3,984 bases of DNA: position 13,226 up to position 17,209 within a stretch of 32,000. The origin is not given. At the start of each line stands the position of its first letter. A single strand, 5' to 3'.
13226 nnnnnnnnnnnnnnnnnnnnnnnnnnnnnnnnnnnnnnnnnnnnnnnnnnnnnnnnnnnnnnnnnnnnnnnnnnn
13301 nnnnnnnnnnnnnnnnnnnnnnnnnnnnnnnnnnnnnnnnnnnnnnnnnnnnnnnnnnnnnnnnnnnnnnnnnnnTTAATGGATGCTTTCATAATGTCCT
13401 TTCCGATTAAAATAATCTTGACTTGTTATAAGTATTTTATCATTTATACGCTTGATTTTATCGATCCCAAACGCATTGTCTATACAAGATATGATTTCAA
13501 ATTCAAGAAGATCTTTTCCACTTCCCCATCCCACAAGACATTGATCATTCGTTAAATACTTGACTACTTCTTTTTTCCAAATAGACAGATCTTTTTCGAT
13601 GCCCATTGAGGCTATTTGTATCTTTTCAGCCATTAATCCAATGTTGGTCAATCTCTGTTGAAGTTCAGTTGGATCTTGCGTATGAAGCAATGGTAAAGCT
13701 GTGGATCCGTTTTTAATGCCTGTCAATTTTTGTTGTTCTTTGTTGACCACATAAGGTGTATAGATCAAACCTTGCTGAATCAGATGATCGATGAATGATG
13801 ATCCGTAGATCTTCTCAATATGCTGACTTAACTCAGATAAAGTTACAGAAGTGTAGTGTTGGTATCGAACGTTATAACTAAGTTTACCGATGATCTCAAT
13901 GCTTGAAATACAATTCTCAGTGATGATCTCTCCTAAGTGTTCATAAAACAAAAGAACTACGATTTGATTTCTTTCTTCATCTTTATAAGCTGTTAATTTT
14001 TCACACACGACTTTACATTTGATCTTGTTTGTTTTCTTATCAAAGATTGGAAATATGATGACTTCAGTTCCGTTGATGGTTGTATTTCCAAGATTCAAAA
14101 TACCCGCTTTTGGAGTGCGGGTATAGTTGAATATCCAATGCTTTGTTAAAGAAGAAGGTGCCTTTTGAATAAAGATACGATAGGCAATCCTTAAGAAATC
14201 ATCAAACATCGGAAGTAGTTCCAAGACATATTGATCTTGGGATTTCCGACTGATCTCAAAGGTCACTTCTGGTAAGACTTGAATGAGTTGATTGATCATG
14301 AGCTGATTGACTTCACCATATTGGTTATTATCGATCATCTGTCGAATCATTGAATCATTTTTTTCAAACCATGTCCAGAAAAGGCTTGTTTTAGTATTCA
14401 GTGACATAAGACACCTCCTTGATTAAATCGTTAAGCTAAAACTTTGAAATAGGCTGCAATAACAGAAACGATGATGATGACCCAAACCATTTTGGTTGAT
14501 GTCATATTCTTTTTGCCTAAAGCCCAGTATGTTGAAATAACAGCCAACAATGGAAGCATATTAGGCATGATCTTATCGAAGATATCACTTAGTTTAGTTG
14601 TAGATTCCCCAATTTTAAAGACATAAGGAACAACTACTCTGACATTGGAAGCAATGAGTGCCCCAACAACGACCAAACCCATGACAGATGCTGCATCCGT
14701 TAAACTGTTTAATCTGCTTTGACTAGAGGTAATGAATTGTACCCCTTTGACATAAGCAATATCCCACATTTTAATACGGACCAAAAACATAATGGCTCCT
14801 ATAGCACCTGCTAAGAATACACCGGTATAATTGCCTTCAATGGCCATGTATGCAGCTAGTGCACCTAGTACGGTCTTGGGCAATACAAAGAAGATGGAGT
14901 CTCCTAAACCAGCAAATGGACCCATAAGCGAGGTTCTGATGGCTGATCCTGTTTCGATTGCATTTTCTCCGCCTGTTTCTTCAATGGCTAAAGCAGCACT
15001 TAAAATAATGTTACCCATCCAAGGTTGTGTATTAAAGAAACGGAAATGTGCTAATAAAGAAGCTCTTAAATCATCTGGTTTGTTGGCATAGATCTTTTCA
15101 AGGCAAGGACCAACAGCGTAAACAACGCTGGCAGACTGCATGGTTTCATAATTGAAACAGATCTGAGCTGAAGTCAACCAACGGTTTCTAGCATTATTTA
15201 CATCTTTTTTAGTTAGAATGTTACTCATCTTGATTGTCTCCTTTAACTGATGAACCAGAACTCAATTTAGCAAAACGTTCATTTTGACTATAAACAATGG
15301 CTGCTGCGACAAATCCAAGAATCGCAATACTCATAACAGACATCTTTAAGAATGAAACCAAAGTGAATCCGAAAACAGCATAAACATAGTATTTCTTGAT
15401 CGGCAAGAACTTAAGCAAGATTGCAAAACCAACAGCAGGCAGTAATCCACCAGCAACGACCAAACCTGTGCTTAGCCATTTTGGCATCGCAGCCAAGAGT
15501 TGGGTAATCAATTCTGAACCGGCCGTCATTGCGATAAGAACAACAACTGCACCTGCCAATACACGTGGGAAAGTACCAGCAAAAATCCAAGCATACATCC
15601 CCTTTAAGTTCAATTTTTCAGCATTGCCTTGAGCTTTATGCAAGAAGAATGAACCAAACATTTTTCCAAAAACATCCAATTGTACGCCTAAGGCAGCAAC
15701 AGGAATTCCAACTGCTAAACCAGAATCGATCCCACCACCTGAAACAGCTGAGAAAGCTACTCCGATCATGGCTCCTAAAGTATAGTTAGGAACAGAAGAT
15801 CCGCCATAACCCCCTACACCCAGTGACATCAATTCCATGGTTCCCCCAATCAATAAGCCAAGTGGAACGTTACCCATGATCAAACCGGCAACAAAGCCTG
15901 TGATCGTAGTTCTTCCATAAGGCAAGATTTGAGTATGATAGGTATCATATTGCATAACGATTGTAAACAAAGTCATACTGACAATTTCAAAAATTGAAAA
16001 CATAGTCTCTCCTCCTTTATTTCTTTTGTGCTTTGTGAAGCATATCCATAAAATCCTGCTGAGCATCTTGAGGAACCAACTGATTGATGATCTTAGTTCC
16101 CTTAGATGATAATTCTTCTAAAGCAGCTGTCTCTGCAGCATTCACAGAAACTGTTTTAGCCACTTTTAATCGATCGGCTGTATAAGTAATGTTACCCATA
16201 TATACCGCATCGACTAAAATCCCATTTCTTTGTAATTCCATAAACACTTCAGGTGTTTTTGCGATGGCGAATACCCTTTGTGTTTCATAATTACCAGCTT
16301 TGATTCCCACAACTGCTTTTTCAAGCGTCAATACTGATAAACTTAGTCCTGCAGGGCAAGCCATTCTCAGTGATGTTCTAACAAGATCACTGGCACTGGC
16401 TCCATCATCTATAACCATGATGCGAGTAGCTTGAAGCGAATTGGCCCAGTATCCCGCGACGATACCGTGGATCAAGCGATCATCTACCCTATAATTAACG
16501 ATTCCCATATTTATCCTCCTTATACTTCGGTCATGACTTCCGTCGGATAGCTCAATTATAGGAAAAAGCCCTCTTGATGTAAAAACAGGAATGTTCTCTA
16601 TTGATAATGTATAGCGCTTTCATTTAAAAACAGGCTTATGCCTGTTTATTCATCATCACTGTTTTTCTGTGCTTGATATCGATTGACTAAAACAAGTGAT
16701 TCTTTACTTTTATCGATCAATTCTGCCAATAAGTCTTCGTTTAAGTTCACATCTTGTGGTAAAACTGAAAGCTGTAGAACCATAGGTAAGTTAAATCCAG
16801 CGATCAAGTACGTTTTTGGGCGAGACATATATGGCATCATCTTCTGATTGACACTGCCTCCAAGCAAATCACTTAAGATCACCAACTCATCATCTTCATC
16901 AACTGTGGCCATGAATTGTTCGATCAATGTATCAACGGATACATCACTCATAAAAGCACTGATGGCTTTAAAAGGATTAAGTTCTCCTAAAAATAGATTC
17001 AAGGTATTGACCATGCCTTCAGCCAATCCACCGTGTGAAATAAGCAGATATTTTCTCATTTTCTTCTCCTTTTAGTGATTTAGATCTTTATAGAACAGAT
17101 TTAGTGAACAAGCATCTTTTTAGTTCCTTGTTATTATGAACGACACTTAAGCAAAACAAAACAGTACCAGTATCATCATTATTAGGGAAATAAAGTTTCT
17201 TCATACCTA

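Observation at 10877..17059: Mannose-family PTS operon that ends in an unknown 343-aa protein and two tandem ceramidase-fold hydrolases instead of sugar-phosphate enzymes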

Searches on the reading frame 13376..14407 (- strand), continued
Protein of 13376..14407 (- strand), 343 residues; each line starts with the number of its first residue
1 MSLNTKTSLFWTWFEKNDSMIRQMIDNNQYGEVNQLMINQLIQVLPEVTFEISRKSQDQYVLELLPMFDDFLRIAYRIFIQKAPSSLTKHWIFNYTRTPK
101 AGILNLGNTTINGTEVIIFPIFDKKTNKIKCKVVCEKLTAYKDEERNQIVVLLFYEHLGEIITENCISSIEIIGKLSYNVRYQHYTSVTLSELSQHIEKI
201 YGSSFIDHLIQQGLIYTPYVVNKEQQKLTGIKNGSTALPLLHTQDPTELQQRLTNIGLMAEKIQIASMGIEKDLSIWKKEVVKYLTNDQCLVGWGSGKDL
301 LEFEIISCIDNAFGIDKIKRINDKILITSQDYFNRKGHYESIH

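Call 63: find_encoding_contigs(protein=P0125, flank=9000, max_places=1)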
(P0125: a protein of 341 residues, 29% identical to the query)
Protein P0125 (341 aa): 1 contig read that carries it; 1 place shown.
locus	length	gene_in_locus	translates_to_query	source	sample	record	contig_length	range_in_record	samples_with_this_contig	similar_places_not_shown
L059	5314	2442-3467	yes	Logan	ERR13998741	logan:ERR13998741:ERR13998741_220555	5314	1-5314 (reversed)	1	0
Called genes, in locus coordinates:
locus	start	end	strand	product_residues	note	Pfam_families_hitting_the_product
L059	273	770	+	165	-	PF03830:PTSIIB_sorb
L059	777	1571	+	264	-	PF03609:EII-Sor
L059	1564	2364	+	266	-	PF03613:EIID-AGA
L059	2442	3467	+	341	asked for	-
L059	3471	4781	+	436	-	PF04734:Ceramidase_alk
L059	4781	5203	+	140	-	PF03610:EIIA-man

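Call 64: find_encoding_contigs(protein=P0137, flank=9000, max_places=1)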
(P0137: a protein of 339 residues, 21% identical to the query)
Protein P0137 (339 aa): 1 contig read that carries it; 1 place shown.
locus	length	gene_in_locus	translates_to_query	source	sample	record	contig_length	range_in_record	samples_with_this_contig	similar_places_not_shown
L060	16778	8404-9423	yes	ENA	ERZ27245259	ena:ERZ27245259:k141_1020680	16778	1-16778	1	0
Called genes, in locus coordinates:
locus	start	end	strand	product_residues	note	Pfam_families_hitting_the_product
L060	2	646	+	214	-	?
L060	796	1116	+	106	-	PF02255:PTS_IIA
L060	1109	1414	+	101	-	PF02302:PTS_IIB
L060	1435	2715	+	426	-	PF02378:PTS_EIIC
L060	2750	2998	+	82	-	-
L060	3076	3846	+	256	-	PF08282:Hydrolase_3, PF12710:HAD (faint), PF13419:HAD_2 (faint), PF00702:Hydrolase, PF08282:Hydrolase_3, PF05116:S6PP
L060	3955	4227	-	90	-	-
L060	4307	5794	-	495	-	PF08903:DUF1846, PF20921:DUF1846_C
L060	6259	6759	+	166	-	PF03830:PTSIIB_sorb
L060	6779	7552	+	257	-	PF03609:EII-Sor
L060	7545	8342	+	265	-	PF03613:EIID-AGA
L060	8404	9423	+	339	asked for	-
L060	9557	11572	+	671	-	PF08279:HTH_11 (weak), PF05043:Mga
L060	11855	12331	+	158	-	-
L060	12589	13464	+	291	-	PF02729:OTCace_N, PF00185:OTCace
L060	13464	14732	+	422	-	PF07969:Amidohydro_3 (faint), PF01979:Amidohydro_1, PF12890:DHOase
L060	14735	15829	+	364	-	PF00988:CPSase_sm_chain, PF00117:GATase, PF07722:Peptidase_C26 (weak)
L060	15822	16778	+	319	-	?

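Call 86: find_encoding_contigs(protein=P0130, flank=8000, max_places=1)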
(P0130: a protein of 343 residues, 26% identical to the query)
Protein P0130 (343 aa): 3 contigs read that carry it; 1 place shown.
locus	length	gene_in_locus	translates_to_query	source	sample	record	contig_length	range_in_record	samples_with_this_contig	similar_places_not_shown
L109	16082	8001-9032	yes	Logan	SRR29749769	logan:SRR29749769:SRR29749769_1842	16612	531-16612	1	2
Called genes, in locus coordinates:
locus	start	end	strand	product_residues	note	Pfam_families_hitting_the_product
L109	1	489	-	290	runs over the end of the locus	-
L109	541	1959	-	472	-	-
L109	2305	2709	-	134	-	PF12844:HTH_19 (weak), PF13443:HTH_26 (weak), PF13560:HTH_31, PF01381:HTH_3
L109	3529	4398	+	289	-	PF00126:HTH_1, PF03466:LysR_substrate, PF12727:PBP_like (faint)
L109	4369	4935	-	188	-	PF02417:Chromate_transp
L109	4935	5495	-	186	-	PF02417:Chromate_transp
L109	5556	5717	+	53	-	-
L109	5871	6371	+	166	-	PF03830:PTSIIB_sorb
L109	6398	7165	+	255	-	PF03609:EII-Sor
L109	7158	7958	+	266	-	PF03613:EIID-AGA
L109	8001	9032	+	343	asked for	-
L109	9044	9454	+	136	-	PF03610:EIIA-man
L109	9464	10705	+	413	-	PF04734:Ceramidase_alk (weak)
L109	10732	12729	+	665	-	PF08279:HTH_11 (faint), PF05043:Mga (weak)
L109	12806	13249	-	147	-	-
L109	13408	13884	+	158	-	PF11188:DUF2975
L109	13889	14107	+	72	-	PF13443:HTH_26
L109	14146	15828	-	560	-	PF00246:Peptidase_M14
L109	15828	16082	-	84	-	?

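Call 87: find_encoding_contigs(protein=P0133, flank=8000, max_places=1)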
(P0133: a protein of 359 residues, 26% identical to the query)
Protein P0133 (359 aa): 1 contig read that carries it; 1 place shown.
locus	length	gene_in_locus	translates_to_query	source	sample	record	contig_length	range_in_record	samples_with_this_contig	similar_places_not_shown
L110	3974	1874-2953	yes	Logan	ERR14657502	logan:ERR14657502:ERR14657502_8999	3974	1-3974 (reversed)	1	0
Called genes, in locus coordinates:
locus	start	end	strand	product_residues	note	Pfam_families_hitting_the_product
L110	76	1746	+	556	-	PF01268:FTHFS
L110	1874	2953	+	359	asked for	-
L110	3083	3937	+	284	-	PF00763:THF_DHG_CYH, PF02882:THF_DHG_CYH_C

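Call 91: search_protein_families(library=ncbifam, alignment_id=A1, max_evalue=0.01)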
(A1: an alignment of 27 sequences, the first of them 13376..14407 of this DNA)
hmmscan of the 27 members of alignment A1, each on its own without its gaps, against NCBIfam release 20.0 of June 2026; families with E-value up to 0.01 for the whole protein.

A. member 1, window:13376-14407:- (343 aa): 0 families

B. families by the number of members that match (of 27 scanned): 0 families

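Call 92: search_protein_families(library=padloc, proteins=[window:13376-14407:-], max_evalue=0.01)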
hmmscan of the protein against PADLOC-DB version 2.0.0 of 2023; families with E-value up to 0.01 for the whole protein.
window:13376-14407:- (343 aa): 0 families

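Call 94: search_protein_families(library=ncbifam, proteins=[L004:6412-7239:+], max_evalue=0.00001)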
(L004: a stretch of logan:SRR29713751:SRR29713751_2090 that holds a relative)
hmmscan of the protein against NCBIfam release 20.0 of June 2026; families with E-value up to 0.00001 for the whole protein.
L004:6412-7239:+ (275 aa): 14 families
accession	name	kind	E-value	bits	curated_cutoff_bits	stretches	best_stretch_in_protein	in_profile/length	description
TIGR00099.1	Cof-subfamily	subfamily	6.1e-45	153.8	137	1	4-259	1-254/256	Cof-type HAD-IIB family hydrolase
NF007806.0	PRK10513.1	equivalog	8.3e-28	97.5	273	1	2-266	3-269/270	sugar-phosphatase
NF045966.1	YcsE_rel_Pase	equivalog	4.6e-24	85.3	220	1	2-263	2-261/265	YcsE-related riboflavin metabolism phosphatase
TIGR01487.1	Pglycolate_arch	equivalog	6.5e-24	85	122.75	2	178-259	131-213/215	phosphoglycolate phosphatase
TIGR01484.1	HAD-SF-IIB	subfamily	2e-22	80.3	41.8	1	4-226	1-212/221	HAD-IIB family hydrolase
NF002245.0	PRK01158.1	equivalog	4.4e-21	75.2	198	1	1-263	2-227/233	phosphoglycolate phosphatase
NF011705.0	PRK15126.1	equivalog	1.6e-19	70.3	336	1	1-259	1-256/272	HMP-PP phosphatase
TIGR01482.1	SPP-subfamily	subfamily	1.7e-18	67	107.15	2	166-260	126-216/225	sucrose-phosphate phosphatase subfamily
NF007821.0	PRK10530.1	equivalog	2.2e-18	66.5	274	2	3-104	4-102/272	pyridoxal phosphatase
NF008213.0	PRK10976.1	equivalog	1.6e-15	57.4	386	1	1-263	1-262/266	sugar/pyridoxal phosphate phosphatase YigL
TIGR00338.1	serB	equivalog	3e-06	27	144.15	0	198-245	156-203/219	phosphoserine phosphatase SerB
TIGR01670.1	KdsC-phosphatas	subfamily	3.9e-06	26.9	106.95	0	2-61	1-70/154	3-deoxy-D-manno-octulosonate 8-phosphate phosphatase, YrbI family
TIGR01488.1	HAD-SF-IB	subfamily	4.9e-06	26.6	45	0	178-227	127-175/177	HAD-IB family phosphatase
TIGR01662.1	HAD-SF-IIIA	subfamily_domain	6.8e-06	26.2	44.6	0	3-45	1-51/141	HAD-IIIA family hydrolase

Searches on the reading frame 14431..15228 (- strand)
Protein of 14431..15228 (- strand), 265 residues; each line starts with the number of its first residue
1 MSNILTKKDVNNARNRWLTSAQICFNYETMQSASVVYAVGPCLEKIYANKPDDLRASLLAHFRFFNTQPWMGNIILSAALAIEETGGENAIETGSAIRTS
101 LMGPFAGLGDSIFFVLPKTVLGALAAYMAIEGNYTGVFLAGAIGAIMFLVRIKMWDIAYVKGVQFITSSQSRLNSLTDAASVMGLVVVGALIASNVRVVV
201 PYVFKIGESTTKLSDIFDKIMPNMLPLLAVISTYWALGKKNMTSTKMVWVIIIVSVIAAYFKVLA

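Call 3: search_protein_families(library=pfam, proteins=[window:14431-15228:-], max_evalue=0.01)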
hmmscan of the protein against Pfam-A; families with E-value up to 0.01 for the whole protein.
window:14431-15228:- (265 aa): 1 family
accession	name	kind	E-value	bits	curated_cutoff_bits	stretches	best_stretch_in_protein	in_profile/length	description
PF03613.19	EIID-AGA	-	1.6e-76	257.5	25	1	5-264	2-265/265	PTS system mannose/fructose/sorbose family IID component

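Call 4: search_protein_families(library=ncbifam, proteins=[window:14431-15228:-], max_evalue=0.01)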
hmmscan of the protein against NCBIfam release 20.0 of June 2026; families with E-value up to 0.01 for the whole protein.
window:14431-15228:- (265 aa): 4 families
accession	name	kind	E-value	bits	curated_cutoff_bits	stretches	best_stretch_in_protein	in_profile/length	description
NF007359.1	PRK09855.1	equivalog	1.6e-45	155.9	400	1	5-264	1-259/259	PTS galactosamine transporter subunit IID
TIGR00828.1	EIID-AGA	subfamily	1.9e-45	155.3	292.75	1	5-261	3-268/271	mannose/fructose/sorbose PTS transporter subunit IID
NF008315.0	PRK11103.1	subfamily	1.1e-37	129.9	365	1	5-260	13-277/283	PTS mannose transporter subunit IID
NF040760.1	AgaE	equivalog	2.2e-36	125.6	500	1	5-263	36-291/292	PTS N-acetylgalactosamine transporter subunit IID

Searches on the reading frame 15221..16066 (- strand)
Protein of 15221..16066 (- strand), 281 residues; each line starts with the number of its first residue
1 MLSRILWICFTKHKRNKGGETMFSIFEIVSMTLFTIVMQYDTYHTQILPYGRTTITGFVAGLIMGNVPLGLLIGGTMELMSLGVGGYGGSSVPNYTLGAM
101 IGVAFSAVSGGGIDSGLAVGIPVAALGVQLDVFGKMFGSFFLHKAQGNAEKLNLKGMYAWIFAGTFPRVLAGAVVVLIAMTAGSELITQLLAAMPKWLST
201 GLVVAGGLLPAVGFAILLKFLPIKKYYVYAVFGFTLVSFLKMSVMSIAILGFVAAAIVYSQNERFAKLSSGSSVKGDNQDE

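Call 3: search_protein_families(library=pfam, proteins=[window:15221-16066:-], max_evalue=0.01)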
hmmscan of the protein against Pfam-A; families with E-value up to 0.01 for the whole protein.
window:15221-16066:- (281 aa): 1 family
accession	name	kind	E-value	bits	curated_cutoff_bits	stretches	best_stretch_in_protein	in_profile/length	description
PF03609.19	EII-Sor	-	1.2e-57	195.5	26.3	1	26-257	2-233/233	PTS system sorbose-specific iic component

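Call 4: search_protein_families(library=ncbifam, proteins=[window:15221-16066:-], max_evalue=0.01)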
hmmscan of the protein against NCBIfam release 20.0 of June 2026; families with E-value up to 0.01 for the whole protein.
window:15221-16066:- (281 aa): 4 families
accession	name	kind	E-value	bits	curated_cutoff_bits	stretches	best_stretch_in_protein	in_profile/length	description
NF040757.1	AgaW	equivalog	2.2e-39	135.3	300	1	33-264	3-233/249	PTS N-acetylgalactosamine transporter subunit IIC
TIGR00822.1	EII-Sor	subfamily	1.1e-35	123.2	339.85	1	24-267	4-246/267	mannose/fructose/sorbose PTS transporter subunit IIC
NF011647.0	PRK15065.1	subfamily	3.5e-31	108.3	278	1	52-271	31-251/267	mannose/fructose/sorbose family PTS transporter subunit IIC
NF007289.1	PRK09757.1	equivalog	1.3e-30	106.8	300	1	28-262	6-240/241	PTS galactosamine transporter subunit IIC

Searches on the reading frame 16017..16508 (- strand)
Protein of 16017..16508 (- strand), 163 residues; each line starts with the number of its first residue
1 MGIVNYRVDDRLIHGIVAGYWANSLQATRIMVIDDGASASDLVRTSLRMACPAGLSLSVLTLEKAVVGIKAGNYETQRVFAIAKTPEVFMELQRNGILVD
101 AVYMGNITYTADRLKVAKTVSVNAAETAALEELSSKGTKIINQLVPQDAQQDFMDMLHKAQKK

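Call 3: search_protein_families(library=pfam, proteins=[window:16017-16508:-], max_evalue=0.01)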
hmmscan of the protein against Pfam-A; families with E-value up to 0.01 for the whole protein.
window:16017-16508:- (163 aa): 1 family
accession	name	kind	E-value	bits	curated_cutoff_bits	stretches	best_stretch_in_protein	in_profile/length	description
PF03830.20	PTSIIB_sorb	-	4e-38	131.5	27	1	3-149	1-147/148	PTS system sorbose subfamily IIB component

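Call 4: search_protein_families(library=ncbifam, proteins=[window:16017-16508:-], max_evalue=0.01)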
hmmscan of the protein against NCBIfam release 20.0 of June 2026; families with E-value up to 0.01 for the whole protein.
window:16017-16508:- (163 aa): 4 families
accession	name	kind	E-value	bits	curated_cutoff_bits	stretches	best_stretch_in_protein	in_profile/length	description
TIGR00854.1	pts-sorbose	subfamily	3e-31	108.5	163.6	1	3-152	2-150/150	mannose/fructose/sorbose PTS transporter subunit IIB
NF011670.1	PRK15088.1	equivalog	4.3e-27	94.9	400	1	2-160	164-322/323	PTS mannose transporter subunit IIAB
NF008508.1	PRK11425.1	equivalog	1.2e-23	83.6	180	1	3-156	4-156/157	PTS N-acetylgalactosamine transporter subunit IIB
NF007288.1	PRK09756.1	equivalog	7.4e-23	81.2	180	1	3-152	3-152/153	PTS galactosamine transporter subunit IIB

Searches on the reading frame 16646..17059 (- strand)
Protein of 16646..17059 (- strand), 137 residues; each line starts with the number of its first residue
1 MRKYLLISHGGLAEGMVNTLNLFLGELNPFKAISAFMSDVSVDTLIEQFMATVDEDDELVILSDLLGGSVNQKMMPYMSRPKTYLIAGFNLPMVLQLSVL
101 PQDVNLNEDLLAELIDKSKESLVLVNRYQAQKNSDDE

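Call 3: search_protein_families(library=pfam, proteins=[window:16646-17059:-], max_evalue=0.01)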
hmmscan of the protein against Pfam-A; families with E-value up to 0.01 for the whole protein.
window:16646-17059:- (137 aa): 1 family
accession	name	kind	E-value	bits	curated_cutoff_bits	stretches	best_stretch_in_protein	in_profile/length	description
PF03610.21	EIIA-man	-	2.6e-16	60.2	21.4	1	5-109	3-111/116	PTS system fructose IIA component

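Call 4: search_protein_families(library=ncbifam, proteins=[window:16646-17059:-], max_evalue=0.01)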
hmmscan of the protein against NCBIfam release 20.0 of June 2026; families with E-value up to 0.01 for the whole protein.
window:16646-17059:- (137 aa): 3 families
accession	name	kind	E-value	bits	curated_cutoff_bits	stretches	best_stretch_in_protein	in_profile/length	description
NF040761.1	AgaF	equivalog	2.6e-15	56.8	130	1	5-133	5-135/144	PTS galactosamine/N-acetylgalactosamine transporter subunit IIA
TIGR00824.1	EIIA-man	subfamily_domain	6.6e-13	48.8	98.35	1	3-112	3-114/116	mannose/fructose/sorbose PTS transporter subunit IIA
NF011670.1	PRK15088.1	equivalog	1.4e-08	34.1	400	1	5-131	6-135/323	PTS mannose transporter subunit IIAB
